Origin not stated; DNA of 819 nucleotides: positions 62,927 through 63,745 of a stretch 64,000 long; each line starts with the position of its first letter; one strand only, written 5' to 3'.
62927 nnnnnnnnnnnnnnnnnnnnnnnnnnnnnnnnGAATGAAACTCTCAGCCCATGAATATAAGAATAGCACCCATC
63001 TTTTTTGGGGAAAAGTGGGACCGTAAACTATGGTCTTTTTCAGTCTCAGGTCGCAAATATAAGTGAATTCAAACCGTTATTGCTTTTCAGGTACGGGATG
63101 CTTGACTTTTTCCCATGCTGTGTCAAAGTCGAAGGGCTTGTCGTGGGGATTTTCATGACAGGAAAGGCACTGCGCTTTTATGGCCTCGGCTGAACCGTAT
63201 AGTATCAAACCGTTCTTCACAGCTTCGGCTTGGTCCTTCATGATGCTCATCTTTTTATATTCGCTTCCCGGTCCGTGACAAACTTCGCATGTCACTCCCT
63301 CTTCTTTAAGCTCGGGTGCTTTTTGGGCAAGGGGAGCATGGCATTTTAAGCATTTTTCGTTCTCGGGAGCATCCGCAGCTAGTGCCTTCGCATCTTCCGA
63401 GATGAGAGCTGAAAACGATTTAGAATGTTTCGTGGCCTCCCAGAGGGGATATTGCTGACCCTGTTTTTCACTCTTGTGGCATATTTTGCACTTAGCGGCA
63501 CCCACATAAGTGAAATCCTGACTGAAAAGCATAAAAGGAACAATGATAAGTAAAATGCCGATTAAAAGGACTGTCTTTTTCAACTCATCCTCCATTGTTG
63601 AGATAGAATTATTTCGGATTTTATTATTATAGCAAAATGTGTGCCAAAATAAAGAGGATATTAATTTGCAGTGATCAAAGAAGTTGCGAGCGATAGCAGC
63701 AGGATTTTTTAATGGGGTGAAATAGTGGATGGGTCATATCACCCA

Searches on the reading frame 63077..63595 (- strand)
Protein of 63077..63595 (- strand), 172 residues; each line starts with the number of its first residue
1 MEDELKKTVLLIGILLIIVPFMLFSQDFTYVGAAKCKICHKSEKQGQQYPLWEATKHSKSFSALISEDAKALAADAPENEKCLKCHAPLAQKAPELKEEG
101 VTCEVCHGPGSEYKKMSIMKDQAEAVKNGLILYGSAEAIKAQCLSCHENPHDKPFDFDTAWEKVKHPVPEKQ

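Call 4: search_protein_families(library=pfam, proteins=[window:63077-63595:-], max_evalue=0.01)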
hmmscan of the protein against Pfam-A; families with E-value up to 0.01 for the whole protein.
window:63077-63595:- (172 aa): 8 families
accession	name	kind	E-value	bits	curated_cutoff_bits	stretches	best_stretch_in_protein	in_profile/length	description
PF13435.11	Cytochrome_C554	-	2.4e-11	44.8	20.8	1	35-108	1-84/84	Cytochrome c554 and c-prime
PF09699.15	Paired_CXXCH_1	-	4.5e-07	29.9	20.6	0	79-109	6-38/41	Doubled CXXCH motif (Paired_CXXCH_1)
PF22113.1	Mtrc-MtrF_II-IV_dom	-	5.2e-07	29.8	30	2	33-113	81-169/176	Outer membrane cytochrome MtrC/MtrF-like, domains II/IV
PF14522.11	Cytochrome_C7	-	8e-06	26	24.8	1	78-148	12-67/67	Cytochrome c7 and related cytochrome c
PF14537.11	Cytochrom_c3_2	-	7.6e-05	23.5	25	0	97-152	3-38/79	Cytochrome c3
PF02085.21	Cytochrom_CIII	-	0.00024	21.9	22.9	1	34-107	31-101/101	Class III cytochrome C family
PF13442.11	Cytochrome_CBB3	-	0.00045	20.9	27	0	137-162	8-33/68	Cytochrome C oxidase, cbb3-type, subunit III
PF03264.19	Cytochrom_NNT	-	0.0011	19.1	24.1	0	32-95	124-173/174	NapC/NirT cytochrome c family, N-terminal region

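Call 5: search_protein_families(library=ncbifam, proteins=[window:63077-63595:-], max_evalue=0.01)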
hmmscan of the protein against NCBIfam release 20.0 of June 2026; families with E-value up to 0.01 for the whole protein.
window:63077-63595:- (172 aa): 14 families
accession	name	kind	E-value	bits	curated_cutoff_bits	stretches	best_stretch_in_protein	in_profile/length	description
NF041198.1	UshA_like_PCGU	equivalog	5.4e-16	58.3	275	1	26-157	401-518/519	UshA-like (seleno)protein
NF043010.1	Cyt554_Nsmonas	equivalog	5.2e-09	35.8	400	1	10-154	9-168/238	cytochrome c-550 CycA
TIGR03508.1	decahem_SO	subfamily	1.8e-06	27.6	192.2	1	97-152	31-82/258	DmsE family decaheme c-type cytochrome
TIGR03507.1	decahem_SO1788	subfamily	7.7e-05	21.3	209.3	0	33-88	617-662/672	OmcA/MtrC family decaheme c-type cytochrome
NF041028.1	decahem_GSU2203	exception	9.1e-05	21.8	325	1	100-150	67-111/317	GSU2203 family decaheme c-type cytochrome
TIGR03153.1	cytochr_NrfH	equivalog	0.00016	21.8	134.2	0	34-107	53-133/138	cytochrome c nitrite reductase small subunit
NF045713.1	CxxCH_16_HmcA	equivalog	0.00048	18.8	400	1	34-150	133-236/541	sulfate respiration complex hexadecaheme cytochrome HmcA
NF040971.1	cytc_ExtS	equivalog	0.0022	17.3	100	0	71-118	17-57/262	selenite/tellurite reduction operon c-type cytochrome lipoprotein ExtS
NF008609.0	PRK11586.1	equivalog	0.0024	17.7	230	1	34-96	81-137/149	nitrate reductase cytochrome c-type subunit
TIGR01905.1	paired_CXXCH_1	subfamily_domain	0.0027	17.6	25.2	0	140-148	6-14/41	doubled CXXCH domain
NF033196.2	c_type_nonphoto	exception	0.0028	17.8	70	0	100-124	27-51/98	c-type cytochrome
TIGR01904.2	GSu_C4xC__C2xCH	domain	0.0043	16.8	27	0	139-154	48-63/73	CxxxxCH/CxxCH domain c-type cytochrome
TIGR04315.1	octaheme_Shew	subfamily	0.0076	15.3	375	0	78-123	71-119/440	tetrathionate reductase family octaheme c-type cytochrome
TIGR03146.1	cyt_nit_nrfB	equivalog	0.0095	16.2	166.6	0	97-149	37-93/145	cytochrome c nitrite reductase pentaheme subunit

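Call 15: find_encoding_contigs(protein=window:63077-63595:-, flank=10000, max_places=4)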
Protein window:63077-63595:- (172 aa): 2 contigs read that carry it; 2 places shown.
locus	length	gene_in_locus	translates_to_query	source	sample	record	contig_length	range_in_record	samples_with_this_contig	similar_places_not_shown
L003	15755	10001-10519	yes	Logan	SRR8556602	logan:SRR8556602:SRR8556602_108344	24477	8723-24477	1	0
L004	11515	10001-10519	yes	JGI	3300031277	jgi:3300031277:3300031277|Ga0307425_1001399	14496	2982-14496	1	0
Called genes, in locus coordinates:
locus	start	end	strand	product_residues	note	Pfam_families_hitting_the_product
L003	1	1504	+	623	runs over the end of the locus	-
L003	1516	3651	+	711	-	PF02085:Cytochrom_CIII (faint), PF14537:Cytochrom_c3_2 (faint), PF14522:Cytochrome_C7 (weak)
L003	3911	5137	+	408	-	PF09699:Paired_CXXCH_1 (faint), PF14522:Cytochrome_C7 (faint), PF14537:Cytochrom_c3_2 (faint), PF13447:Multi-haem_cyto, PF13435:Cytochrome_C554 (weak), PF13447:Multi-haem_cyto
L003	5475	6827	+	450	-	PF05140:ResB, PF16327:CcmF_C (faint)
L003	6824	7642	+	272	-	PF01578:Cytochrom_C_asm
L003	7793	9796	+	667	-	PF03264:Cytochrom_NNT, PF14522:Cytochrome_C7 (faint), PF02085:Cytochrom_CIII (faint), PF22113:Mtrc-MtrF_II-IV_dom (faint), PF14537:Cytochrom_c3_2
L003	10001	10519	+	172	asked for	PF14522:Cytochrome_C7 (faint), PF22113:Mtrc-MtrF_II-IV_dom (faint), PF09699:Paired_CXXCH_1 (faint), PF13435:Cytochrome_C554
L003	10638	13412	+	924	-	PF14522:Cytochrome_C7 (faint), PF14537:Cytochrom_c3_2 (faint), PF22113:Mtrc-MtrF_II-IV_dom (weak), PF09699:Paired_CXXCH_1 (weak)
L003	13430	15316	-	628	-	PF14522:Cytochrome_C7 (faint), PF14537:Cytochrom_c3_2 (faint), PF01292:Ni_hydr_CYTB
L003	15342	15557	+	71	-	-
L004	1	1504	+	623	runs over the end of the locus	-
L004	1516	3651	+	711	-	PF02085:Cytochrom_CIII (faint), PF14537:Cytochrom_c3_2 (faint), PF14522:Cytochrome_C7 (weak)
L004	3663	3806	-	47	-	-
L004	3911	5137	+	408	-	PF09699:Paired_CXXCH_1 (faint), PF14522:Cytochrome_C7 (faint), PF14537:Cytochrom_c3_2 (faint), PF13447:Multi-haem_cyto, PF13435:Cytochrome_C554 (weak), PF13447:Multi-haem_cyto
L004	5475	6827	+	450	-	PF05140:ResB, PF16327:CcmF_C (faint)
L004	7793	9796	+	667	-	PF03264:Cytochrom_NNT, PF14522:Cytochrome_C7 (faint), PF02085:Cytochrom_CIII (faint), PF22113:Mtrc-MtrF_II-IV_dom (faint), PF14537:Cytochrom_c3_2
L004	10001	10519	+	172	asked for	PF14522:Cytochrome_C7 (faint), PF22113:Mtrc-MtrF_II-IV_dom (faint), PF09699:Paired_CXXCH_1 (faint), PF13435:Cytochrome_C554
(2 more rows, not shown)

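Call 60: search_protein_families(library=pfam, proteins=[L003:2-1504:+, L003:1516-3651:+, L003:3911-5137:+, L003:7793-9796:+], max_evalue=0.01)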
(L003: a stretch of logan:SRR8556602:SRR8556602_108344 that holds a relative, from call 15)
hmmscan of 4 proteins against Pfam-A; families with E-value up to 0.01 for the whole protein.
L003:2-1504:+ (500 aa): 2 families
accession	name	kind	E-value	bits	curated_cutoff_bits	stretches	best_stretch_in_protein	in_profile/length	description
PF13505.12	OMP_b-brl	-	2.6e-05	24.9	28.7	0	193-311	44-161/175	Outer membrane protein beta-barrel domain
PF10677.15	DUF2490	-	0.0019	18.4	29.8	0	236-274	33-60/186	Protein of unknown function (DUF2490)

L003:1516-3651:+ (711 aa): 3 families
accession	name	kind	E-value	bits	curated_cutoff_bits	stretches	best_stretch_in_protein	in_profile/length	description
PF14522.11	Cytochrome_C7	-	6e-16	58.5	24.8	2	380-461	2-67/67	Cytochrome c7 and related cytochrome c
PF02085.21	Cytochrom_CIII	-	3.7e-13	50.1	22.9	1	519-568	41-88/101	Class III cytochrome C family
PF14537.11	Cytochrom_c3_2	-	4.1e-07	30.8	25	0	198-230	51-79/79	Cytochrome c3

L003:3911-5137:+ (408 aa): 5 families
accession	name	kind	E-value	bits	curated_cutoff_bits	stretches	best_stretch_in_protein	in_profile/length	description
PF13447.11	Multi-haem_cyto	-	3.9e-30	105.5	21.9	2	41-212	1-179/269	Seven times multi-haem cytochrome CxxCH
PF13435.11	Cytochrome_C554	-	3.6e-11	44.3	20.8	1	69-147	1-84/84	Cytochrome c554 and c-prime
PF14522.11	Cytochrome_C7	-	8.1e-11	42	24.8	2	15-75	13-67/67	Cytochrome c7 and related cytochrome c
PF14537.11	Cytochrom_c3_2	-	2.5e-08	34.7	25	1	38-119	2-66/79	Cytochrome c3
PF09699.15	Paired_CXXCH_1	-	3.6e-07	30.2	20.6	0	140-168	7-38/41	Doubled CXXCH motif (Paired_CXXCH_1)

L003:7793-9796:+ (667 aa): 4 families
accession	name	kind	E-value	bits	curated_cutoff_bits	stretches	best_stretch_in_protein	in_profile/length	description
PF14522.11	Cytochrome_C7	-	5.5e-22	77.8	24.8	1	130-191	1-67/67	Cytochrome c7 and related cytochrome c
PF14537.11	Cytochrom_c3_2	-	4.4e-20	72.4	25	2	211-291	5-79/79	Cytochrome c3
PF02085.21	Cytochrom_CIII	-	6.6e-10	39.7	22.9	1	245-355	16-101/101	Class III cytochrome C family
PF03264.19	Cytochrom_NNT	-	3.3e-08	33.9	24.1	1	15-87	12-90/174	NapC/NirT cytochrome c family, N-terminal region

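Call 61: search_protein_families(library=ncbifam, proteins=[L003:2-1504:+, L003:1516-3651:+, L003:3911-5137:+, L003:7793-9796:+], max_evalue=0.01)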
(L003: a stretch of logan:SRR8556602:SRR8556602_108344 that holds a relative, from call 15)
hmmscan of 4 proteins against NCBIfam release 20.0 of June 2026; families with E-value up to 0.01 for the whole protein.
L003:2-1504:+ (500 aa): 2 families
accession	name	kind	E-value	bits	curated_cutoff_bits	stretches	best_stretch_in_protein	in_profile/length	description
NF041027.1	GSU2204_Se_pt_1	equivalog_domain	8e-11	41.4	350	1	243-318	384-458/580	GSU2204 family CXXCH-containing (seleno)protein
TIGR03014.2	EpsL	equivalog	0.0026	16.8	275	0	239-307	293-361/385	XrtB/PEP-CTERM-associated polysaccharide biosynthesis outer membrane protein EpsL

L003:1516-3651:+ (711 aa): 2 families
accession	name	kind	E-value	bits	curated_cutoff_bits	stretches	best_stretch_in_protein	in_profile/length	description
TIGR03508.1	decahem_SO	subfamily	1.6e-07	31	192.2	1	389-461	187-249/258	DmsE family decaheme c-type cytochrome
NF008659.0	PRK11659.1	equivalog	2.1e-05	24.3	184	0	385-467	40-124/188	cytochrome c nitrite reductase pentaheme subunit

L003:3911-5137:+ (408 aa): 7 families
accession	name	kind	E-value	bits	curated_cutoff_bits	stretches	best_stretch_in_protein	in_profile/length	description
NF052343.1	hydrazine_HDH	equivalog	5e-28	97.8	900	2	15-216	116-308/564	hydrazine dehydrogenase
TIGR03508.1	decahem_SO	subfamily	2.9e-11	43.3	192.2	1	15-94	70-145/258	DmsE family decaheme c-type cytochrome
TIGR03153.1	cytochr_NrfH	equivalog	8.3e-08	32.4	134.2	1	66-171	27-138/138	cytochrome c nitrite reductase small subunit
NF041198.1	UshA_like_PCGU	equivalog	1.1e-06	27.5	275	2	13-76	440-510/519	UshA-like (seleno)protein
NF041028.1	decahem_GSU2203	exception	7.9e-06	25.3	325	1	16-86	102-167/317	GSU2203 family decaheme c-type cytochrome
TIGR01904.2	GSu_C4xC__C2xCH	domain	0.0025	17.6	27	0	18-54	24-61/73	CxxxxCH/CxxCH domain c-type cytochrome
TIGR04257.1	nanowire_3heme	domain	0.0028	17.8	40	0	110-166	23-74/75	c(7)-type cytochrome triheme domain-containing protein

L003:7793-9796:+ (667 aa): 6 families
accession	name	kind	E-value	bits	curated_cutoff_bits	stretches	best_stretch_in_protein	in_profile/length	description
TIGR03153.1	cytochr_NrfH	equivalog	1.2e-12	48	134.2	1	17-156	8-136/138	cytochrome c nitrite reductase small subunit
TIGR03508.1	decahem_SO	subfamily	3.6e-09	36.5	192.2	1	115-292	8-176/258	DmsE family decaheme c-type cytochrome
NF011606.0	PRK15032.1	equivalog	7.9e-08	31.8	455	1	18-84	26-96/390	pentaheme c-type cytochrome TorC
NF045713.1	CxxCH_16_HmcA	equivalog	1.3e-07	30.6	400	1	460-596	130-265/541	sulfate respiration complex hexadecaheme cytochrome HmcA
NF047727.1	4hemeCytCCctA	equivalog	0.00027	21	180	1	214-292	39-106/109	tetraheme c-type cytochrome CctA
NF041781.1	mnquin_red_QrcA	equivalog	0.0014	18.2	180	0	249-294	30-75/174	menaquinone reductase multiheme cytochrome c subunit QrcA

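Call 76: search_solved_structures(query=L003:3911-5137:+, max_evalue=0.001)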
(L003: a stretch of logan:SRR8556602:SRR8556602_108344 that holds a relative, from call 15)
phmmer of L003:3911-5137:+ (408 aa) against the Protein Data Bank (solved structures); distinct sequences matched with E-value up to 0.001: 8.
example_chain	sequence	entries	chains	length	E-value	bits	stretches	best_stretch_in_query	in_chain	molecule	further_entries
6h5l_A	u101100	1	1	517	2e-33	119.4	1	17-339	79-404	Similar to hydroxylamine oxidoreductase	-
4n4j_A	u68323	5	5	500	1.6e-31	113.1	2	13-214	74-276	hydroxylamine oxidoreductase | Similar to hydroxylamine oxidoreductase hao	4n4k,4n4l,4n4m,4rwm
6t5e_A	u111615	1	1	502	6.5e-30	107.8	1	15-214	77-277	Hydroxylamine oxidoreductase-like protein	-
4fas_A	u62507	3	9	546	3.6e-27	98.8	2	37-213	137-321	Hydroxylamine oxidoreductase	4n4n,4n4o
1fgj_A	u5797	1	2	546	3.7e-27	98.7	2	37-213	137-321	HYDROXYLAMINE OXIDOREDUCTASE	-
6m0p_A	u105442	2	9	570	7.5e-27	97.7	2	37-213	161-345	Aerobic hydroxylamine oxidoreductase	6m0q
6hif_G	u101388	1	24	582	3.1e-24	89.1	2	15-218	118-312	Hydrazine dehydrogenase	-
4qo5_A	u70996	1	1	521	1.4e-20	77.1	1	139-209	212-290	Hypothetical multiheme protein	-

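Call 77: search_solved_structures(query=L003:1516-3651:+, max_evalue=0.01)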
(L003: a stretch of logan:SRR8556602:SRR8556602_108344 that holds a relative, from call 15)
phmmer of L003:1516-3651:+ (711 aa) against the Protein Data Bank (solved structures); distinct sequences matched with E-value up to 0.01: 0.
